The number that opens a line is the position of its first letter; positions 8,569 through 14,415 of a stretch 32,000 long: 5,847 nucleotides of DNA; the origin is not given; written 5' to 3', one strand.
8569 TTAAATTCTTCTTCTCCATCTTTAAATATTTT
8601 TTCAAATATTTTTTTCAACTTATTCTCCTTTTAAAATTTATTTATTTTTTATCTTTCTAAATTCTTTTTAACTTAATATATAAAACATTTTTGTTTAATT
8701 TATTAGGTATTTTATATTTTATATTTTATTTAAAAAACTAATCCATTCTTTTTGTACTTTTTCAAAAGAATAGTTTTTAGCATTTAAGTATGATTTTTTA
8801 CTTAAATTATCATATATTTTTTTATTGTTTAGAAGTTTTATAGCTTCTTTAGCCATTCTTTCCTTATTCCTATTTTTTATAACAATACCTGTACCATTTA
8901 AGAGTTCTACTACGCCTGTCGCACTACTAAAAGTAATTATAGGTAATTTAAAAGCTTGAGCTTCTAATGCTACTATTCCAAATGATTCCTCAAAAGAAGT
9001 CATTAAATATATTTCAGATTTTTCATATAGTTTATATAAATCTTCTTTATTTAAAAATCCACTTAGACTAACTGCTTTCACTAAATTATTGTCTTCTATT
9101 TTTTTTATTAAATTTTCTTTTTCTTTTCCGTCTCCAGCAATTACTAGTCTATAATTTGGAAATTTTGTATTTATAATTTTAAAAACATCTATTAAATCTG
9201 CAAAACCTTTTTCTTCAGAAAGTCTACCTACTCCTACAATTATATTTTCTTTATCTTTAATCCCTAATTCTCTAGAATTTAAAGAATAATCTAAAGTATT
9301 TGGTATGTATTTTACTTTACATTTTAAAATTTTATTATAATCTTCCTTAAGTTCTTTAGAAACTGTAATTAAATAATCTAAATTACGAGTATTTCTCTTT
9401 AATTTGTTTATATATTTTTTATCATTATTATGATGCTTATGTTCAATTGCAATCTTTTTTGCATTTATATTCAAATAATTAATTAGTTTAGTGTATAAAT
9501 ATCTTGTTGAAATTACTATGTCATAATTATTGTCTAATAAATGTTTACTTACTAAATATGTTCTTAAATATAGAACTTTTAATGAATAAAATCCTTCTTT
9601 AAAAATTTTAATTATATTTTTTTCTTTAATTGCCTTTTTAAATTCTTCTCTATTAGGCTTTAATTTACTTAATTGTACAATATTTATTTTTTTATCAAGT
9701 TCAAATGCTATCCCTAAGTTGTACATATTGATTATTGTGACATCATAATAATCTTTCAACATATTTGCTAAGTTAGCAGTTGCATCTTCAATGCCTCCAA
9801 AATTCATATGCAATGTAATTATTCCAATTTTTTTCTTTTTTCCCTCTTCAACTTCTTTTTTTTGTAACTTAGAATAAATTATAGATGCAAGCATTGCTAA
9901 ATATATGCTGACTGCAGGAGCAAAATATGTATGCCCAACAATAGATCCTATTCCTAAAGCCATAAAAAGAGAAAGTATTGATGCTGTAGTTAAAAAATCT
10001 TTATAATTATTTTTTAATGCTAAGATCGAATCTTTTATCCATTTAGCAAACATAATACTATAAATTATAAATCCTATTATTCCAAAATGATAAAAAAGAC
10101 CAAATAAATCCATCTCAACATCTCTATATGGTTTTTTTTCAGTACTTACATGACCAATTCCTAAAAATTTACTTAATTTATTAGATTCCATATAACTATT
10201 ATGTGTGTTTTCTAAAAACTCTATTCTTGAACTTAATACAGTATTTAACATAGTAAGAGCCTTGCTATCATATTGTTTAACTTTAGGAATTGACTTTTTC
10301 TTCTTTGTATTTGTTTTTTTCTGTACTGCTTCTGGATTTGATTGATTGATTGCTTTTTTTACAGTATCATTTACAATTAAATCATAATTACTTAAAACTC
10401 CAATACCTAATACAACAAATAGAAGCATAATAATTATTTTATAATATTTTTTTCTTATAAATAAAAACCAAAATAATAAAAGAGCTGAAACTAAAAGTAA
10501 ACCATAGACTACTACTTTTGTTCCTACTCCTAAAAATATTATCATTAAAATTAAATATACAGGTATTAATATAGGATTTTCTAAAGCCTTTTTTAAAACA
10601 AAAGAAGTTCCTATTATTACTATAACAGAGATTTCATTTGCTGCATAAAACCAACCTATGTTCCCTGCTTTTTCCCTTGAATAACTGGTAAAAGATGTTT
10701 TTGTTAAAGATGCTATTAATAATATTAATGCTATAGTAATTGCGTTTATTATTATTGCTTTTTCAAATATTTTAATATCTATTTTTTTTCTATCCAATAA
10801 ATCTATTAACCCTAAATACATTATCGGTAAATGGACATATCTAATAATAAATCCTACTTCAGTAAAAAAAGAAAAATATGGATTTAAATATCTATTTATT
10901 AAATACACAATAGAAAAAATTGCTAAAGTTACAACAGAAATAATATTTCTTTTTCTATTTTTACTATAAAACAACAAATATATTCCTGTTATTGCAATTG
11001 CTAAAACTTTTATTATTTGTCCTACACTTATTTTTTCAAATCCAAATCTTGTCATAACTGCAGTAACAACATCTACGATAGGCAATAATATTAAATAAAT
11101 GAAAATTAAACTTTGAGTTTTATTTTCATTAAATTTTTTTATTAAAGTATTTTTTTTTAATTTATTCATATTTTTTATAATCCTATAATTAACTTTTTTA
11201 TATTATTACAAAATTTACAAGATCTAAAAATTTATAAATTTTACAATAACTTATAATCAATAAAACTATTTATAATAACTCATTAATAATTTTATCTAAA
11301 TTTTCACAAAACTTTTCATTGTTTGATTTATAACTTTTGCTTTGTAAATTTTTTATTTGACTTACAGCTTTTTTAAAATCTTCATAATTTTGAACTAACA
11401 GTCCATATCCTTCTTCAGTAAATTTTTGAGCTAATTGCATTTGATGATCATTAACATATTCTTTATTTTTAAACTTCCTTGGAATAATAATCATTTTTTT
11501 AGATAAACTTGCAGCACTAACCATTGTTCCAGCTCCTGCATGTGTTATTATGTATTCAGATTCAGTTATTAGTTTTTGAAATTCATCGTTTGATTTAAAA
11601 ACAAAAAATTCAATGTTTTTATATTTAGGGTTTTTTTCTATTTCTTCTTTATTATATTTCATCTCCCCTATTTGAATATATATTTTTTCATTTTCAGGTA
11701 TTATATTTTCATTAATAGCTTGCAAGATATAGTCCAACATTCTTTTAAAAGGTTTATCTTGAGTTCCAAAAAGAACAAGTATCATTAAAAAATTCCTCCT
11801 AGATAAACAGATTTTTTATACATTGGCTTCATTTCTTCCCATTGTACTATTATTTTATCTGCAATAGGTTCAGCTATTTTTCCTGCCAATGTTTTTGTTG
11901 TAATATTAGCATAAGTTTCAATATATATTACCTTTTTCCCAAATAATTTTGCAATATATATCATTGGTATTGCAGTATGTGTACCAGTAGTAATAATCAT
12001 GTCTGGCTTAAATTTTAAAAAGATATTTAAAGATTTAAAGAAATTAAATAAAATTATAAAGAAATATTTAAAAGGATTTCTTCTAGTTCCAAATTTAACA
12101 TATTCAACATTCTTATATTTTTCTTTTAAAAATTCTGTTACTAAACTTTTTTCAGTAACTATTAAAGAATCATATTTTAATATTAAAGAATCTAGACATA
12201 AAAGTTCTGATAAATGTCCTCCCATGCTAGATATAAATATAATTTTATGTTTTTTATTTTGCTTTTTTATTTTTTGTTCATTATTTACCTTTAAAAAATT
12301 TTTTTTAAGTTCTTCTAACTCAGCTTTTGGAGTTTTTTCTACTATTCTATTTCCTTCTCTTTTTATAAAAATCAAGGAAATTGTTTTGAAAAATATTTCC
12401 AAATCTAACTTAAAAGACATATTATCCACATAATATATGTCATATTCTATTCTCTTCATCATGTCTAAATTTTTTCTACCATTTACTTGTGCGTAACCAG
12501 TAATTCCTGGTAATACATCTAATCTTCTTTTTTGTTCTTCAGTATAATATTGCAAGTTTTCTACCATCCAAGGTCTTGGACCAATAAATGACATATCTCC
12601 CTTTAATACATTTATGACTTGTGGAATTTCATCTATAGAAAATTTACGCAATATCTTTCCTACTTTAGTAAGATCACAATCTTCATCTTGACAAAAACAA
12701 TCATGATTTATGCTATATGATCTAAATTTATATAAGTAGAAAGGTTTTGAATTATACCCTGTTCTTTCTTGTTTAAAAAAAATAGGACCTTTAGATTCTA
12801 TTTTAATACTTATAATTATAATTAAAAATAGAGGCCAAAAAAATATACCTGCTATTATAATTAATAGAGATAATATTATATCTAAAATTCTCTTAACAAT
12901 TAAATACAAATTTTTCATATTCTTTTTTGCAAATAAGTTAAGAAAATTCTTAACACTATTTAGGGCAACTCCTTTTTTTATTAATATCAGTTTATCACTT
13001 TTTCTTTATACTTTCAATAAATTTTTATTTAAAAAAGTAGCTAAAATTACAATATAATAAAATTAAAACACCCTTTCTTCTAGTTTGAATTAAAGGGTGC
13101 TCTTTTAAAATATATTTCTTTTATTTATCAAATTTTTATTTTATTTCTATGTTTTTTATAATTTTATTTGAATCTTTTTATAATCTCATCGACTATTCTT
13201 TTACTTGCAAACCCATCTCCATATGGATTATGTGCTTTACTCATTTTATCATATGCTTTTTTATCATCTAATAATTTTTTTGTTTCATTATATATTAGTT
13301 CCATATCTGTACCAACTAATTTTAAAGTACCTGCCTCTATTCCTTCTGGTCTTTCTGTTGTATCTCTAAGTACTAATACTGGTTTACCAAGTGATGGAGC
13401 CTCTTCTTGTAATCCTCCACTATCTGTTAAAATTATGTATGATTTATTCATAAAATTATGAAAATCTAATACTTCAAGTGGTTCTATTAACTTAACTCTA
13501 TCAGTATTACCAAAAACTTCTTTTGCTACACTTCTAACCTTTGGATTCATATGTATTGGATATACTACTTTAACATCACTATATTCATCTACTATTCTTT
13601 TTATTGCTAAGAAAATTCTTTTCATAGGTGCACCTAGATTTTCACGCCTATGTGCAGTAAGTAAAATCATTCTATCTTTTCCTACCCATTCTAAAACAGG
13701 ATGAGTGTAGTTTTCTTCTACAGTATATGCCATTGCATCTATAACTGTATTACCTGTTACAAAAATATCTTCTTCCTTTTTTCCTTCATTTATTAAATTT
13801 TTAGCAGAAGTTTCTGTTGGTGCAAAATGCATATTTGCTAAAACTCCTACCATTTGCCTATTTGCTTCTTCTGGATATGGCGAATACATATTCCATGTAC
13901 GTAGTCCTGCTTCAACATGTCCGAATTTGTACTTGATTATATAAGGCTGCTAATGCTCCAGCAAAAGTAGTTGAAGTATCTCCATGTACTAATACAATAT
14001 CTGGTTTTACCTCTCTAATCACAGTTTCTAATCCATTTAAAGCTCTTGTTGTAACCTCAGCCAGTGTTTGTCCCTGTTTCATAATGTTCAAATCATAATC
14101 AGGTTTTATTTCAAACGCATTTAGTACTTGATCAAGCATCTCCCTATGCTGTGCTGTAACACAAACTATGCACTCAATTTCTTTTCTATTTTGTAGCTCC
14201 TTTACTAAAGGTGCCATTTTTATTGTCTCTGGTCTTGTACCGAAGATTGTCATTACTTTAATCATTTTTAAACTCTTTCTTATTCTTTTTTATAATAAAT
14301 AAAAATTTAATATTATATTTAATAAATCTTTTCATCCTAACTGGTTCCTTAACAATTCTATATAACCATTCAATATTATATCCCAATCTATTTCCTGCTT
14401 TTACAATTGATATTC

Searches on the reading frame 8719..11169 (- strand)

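Call 7: search_protein_families(library=pfam, proteins=[window:8719-11169:-], max_evalue=0.001)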
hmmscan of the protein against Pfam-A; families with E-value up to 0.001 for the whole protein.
window:8719-11169:- (816 aa): 5 families
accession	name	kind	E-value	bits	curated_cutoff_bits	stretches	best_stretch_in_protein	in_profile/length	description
PF13425.11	O-antigen_lig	-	1.1e-50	173.3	31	1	16-437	2-461/462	O-antigen ligase like membrane protein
PF00534.26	Glycos_transf_1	-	1.2e-37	129.5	26.4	1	631-794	5-170/172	Glycosyl transferases group 1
PF13692.12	Glyco_trans_1_4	-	2.3e-26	93.2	27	1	642-782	2-142/142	Glycosyl transferases group 1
PF20706.3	GT4-conflict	-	1.9e-08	34.2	26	1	598-760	148-323/385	Family 4 Glycosyltransferase in conflict systems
PF13439.12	Glyco_transf_4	-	0.00013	22.5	28.5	1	458-627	2-167/170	Glycosyltransferase Family 4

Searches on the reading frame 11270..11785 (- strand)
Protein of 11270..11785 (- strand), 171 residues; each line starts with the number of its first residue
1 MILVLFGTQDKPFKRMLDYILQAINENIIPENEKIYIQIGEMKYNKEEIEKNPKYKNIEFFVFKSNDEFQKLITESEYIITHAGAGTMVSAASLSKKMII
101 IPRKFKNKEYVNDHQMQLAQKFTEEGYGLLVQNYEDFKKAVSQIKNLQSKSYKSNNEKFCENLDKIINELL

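Call 7: search_protein_families(library=pfam, proteins=[window:11270-11785:-], max_evalue=0.001)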
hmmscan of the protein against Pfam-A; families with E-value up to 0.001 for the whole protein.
window:11270-11785:- (171 aa): 1 family
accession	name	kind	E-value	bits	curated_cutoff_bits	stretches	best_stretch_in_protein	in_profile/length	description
PF04101.22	Glyco_tran_28_C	-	4.2e-17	63.1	22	1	1-158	1-151/166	Glycosyltransferase family 28 C-terminal domain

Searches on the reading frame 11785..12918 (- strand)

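Call 7: search_protein_families(library=pfam, proteins=[window:11785-12918:-], max_evalue=0.001)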
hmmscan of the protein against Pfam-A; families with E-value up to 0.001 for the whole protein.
window:11785-12918:- (377 aa): 2 families
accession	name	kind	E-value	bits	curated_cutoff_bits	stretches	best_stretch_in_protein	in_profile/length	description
PF02397.22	Bac_transf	-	4.5e-60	202.7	27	1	9-184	1-178/179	Bacterial sugar transferase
PF08660.17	Alg14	-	2.8e-16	60.4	27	1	285-374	74-169/171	Oligosaccharide biosynthesis protein Alg14 like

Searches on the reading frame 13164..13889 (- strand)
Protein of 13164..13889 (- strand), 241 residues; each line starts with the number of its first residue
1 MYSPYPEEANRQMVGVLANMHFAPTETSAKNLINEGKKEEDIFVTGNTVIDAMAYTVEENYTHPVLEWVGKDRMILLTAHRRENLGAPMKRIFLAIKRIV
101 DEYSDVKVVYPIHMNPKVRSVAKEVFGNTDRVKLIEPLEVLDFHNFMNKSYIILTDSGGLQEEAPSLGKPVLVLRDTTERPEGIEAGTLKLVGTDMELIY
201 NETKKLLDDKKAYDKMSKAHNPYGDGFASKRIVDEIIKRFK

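Call 7: search_protein_families(library=pfam, proteins=[window:13164-13889:-], max_evalue=0.001)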
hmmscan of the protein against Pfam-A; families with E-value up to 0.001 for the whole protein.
window:13164-13889:- (241 aa): 1 family
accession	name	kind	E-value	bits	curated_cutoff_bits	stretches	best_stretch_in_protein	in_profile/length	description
PF02350.25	Epimerase_2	-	1.6e-82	277.6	30.6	1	1-236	106-346/347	UDP-N-acetylglucosamine 2-epimerase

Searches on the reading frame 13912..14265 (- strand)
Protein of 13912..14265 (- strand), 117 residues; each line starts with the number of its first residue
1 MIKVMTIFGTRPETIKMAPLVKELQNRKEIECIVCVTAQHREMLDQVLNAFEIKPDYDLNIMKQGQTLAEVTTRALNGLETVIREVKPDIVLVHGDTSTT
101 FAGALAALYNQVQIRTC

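Call 8: search_protein_families(library=pfam, proteins=[window:13912-14265:-], max_evalue=0.001)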
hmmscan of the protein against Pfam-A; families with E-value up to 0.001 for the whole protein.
window:13912-14265:- (117 aa): 2 families
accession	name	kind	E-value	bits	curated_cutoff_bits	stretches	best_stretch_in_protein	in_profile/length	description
PF02350.25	Epimerase_2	-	4.1e-29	102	30.6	1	22-114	1-94/347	UDP-N-acetylglucosamine 2-epimerase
PF13477.12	Glyco_trans_4_2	-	0.00061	20.4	23.4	1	18-111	14-98/139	Glycosyl transferase 4-like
